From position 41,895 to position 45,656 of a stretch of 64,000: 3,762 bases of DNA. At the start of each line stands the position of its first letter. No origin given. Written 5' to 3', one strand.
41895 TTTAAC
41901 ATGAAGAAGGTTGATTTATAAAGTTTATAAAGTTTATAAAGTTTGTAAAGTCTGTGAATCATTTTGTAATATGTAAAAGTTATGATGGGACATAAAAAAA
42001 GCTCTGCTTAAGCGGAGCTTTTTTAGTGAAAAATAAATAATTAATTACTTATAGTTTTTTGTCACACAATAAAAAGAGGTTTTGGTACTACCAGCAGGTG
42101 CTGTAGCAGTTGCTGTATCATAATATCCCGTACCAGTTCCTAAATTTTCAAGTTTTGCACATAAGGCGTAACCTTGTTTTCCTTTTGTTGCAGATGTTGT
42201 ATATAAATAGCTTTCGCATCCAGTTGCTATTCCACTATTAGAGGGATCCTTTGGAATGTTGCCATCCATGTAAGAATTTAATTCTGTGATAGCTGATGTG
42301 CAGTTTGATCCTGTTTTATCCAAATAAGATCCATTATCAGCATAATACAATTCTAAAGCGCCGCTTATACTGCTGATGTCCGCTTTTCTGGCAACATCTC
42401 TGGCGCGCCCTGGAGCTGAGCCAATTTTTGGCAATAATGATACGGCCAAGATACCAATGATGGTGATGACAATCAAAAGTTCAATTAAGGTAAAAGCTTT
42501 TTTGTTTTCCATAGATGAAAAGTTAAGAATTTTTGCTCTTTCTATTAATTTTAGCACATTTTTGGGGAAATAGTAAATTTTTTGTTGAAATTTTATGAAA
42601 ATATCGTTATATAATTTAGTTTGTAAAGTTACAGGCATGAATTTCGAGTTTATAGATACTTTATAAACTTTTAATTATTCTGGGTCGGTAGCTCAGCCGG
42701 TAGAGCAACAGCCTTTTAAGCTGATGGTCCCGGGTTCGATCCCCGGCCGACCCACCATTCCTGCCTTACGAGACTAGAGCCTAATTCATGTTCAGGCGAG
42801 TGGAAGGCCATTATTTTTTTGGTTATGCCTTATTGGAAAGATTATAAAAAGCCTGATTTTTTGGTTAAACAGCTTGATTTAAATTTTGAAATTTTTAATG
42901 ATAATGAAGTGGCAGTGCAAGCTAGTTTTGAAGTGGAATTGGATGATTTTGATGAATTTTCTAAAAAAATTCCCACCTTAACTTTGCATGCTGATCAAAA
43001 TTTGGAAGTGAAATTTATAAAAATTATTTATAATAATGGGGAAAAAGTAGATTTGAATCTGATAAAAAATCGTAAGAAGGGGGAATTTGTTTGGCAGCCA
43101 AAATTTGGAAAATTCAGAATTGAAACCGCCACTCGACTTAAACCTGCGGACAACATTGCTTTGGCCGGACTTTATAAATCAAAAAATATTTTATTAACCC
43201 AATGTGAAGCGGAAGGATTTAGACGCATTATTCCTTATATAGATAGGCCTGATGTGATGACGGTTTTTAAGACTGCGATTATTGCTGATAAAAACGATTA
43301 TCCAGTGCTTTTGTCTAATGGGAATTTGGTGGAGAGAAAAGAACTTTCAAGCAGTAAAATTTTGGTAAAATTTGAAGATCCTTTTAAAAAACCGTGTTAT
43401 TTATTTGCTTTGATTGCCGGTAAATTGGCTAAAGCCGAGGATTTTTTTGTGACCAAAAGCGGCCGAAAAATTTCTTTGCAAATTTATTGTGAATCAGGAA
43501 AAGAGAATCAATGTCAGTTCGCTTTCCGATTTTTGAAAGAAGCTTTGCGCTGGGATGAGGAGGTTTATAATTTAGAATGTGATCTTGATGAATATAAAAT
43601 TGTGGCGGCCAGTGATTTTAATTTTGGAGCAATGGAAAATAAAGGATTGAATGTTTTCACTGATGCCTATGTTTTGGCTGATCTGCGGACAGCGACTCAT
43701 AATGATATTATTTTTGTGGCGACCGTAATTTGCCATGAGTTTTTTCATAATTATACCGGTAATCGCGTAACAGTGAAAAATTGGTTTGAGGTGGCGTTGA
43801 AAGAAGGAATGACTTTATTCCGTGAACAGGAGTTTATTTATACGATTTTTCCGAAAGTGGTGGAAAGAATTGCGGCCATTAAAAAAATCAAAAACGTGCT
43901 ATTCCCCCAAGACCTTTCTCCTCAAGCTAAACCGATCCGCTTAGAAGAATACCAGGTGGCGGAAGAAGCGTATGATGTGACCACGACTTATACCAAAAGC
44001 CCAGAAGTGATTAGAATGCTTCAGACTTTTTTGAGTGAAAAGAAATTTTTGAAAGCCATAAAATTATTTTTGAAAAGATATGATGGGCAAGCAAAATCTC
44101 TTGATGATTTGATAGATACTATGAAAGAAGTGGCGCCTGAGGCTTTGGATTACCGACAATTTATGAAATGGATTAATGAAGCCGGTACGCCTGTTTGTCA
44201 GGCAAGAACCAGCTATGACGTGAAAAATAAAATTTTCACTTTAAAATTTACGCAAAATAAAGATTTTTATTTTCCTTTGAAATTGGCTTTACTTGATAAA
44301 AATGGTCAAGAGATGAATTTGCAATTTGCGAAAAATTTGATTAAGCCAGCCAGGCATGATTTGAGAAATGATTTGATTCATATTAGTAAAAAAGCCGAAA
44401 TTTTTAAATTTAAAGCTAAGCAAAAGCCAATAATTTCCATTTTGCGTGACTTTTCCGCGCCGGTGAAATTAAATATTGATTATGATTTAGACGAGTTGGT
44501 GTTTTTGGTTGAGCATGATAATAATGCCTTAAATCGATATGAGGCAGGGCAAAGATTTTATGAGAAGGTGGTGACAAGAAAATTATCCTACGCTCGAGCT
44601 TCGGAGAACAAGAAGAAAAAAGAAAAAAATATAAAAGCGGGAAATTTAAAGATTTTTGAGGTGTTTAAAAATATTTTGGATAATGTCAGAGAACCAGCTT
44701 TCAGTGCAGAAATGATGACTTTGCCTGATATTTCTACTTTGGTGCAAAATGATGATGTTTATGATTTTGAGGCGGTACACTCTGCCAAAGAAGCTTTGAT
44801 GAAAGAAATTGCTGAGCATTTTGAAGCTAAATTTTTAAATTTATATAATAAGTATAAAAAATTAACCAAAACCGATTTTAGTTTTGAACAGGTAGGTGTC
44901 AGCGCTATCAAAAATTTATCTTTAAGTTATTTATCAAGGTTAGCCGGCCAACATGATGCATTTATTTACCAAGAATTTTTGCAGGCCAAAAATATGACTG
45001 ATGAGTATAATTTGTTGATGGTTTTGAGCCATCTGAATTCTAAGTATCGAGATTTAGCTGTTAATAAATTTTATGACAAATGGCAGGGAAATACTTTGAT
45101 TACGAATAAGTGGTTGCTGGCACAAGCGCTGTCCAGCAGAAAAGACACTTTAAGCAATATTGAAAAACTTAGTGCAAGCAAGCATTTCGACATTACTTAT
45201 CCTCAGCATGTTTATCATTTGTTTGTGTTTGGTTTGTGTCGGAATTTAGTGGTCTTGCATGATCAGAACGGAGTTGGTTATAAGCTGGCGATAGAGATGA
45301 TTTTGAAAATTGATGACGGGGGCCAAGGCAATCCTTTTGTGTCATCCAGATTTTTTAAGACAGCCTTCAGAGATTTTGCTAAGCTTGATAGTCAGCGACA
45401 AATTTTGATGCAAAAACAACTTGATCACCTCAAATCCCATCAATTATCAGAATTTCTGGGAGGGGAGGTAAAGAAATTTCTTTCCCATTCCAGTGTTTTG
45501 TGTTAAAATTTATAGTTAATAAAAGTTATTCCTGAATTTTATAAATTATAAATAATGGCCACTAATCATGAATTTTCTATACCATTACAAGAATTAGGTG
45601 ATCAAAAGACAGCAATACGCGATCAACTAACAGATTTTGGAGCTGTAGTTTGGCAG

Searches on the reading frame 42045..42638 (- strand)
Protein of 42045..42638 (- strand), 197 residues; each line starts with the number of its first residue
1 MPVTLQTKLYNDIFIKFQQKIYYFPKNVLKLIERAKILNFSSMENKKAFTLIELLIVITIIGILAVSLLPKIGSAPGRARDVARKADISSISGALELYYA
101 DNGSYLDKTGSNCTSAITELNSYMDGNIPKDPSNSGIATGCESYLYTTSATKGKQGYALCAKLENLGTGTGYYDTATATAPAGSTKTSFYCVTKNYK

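Call 15: search_protein_families(library=pfam, proteins=[window:42045-42638:-], max_evalue=0.001)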
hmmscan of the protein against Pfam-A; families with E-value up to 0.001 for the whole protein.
window:42045-42638:- (197 aa): 1 family
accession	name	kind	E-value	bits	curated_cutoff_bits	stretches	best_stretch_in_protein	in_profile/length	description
PF07963.17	N_methyl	-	1.1e-07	31.6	21.2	1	45-68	3-26/27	Prokaryotic N-terminal methylation motif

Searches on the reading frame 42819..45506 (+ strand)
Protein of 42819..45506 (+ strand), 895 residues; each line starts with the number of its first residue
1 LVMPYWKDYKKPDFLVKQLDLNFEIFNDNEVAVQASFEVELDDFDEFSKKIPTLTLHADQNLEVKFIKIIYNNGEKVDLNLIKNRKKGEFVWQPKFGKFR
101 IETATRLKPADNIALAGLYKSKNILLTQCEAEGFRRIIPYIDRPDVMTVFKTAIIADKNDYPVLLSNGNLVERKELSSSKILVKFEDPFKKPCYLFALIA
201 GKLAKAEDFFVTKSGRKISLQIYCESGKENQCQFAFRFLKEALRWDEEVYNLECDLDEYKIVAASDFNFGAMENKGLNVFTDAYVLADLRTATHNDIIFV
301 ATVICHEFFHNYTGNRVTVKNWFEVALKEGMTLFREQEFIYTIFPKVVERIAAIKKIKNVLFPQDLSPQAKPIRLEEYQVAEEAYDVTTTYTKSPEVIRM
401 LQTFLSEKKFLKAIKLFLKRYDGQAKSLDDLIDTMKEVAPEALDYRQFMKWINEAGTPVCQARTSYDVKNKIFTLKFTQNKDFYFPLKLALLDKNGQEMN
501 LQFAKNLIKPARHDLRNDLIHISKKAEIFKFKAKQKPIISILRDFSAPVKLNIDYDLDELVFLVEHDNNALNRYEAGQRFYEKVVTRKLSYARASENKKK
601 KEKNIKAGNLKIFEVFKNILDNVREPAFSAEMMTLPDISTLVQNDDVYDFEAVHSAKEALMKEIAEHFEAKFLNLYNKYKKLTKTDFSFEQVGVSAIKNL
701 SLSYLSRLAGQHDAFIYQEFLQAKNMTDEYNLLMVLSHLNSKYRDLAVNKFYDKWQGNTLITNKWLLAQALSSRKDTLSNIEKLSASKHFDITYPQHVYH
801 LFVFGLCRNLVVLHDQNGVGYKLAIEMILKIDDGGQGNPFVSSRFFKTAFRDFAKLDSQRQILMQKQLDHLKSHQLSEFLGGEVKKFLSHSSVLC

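Call 15: search_protein_families(library=pfam, proteins=[window:42819-45506:+], max_evalue=0.001)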
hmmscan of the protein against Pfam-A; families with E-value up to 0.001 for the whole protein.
window:42819-45506:+ (895 aa): 4 families
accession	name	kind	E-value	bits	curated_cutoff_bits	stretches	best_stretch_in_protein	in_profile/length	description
PF17432.8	DUF3458_C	-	3.8e-68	230.7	24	1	558-886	2-317/320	Domain of unknown function (DUF3458_C) ARM repeats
PF01433.26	Peptidase_M1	-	2e-44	152.3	27.7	1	234-448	1-214/218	Peptidase family M1 domain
PF11940.14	DUF3458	-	2.3e-15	57.2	28.6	1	456-553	1-94/95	Domain of unknown function (DUF3458) Ig-like fold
PF17900.6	Peptidase_M1_N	-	3.2e-15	57.1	25.8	1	49-195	30-186/186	Peptidase M1 N-terminal domain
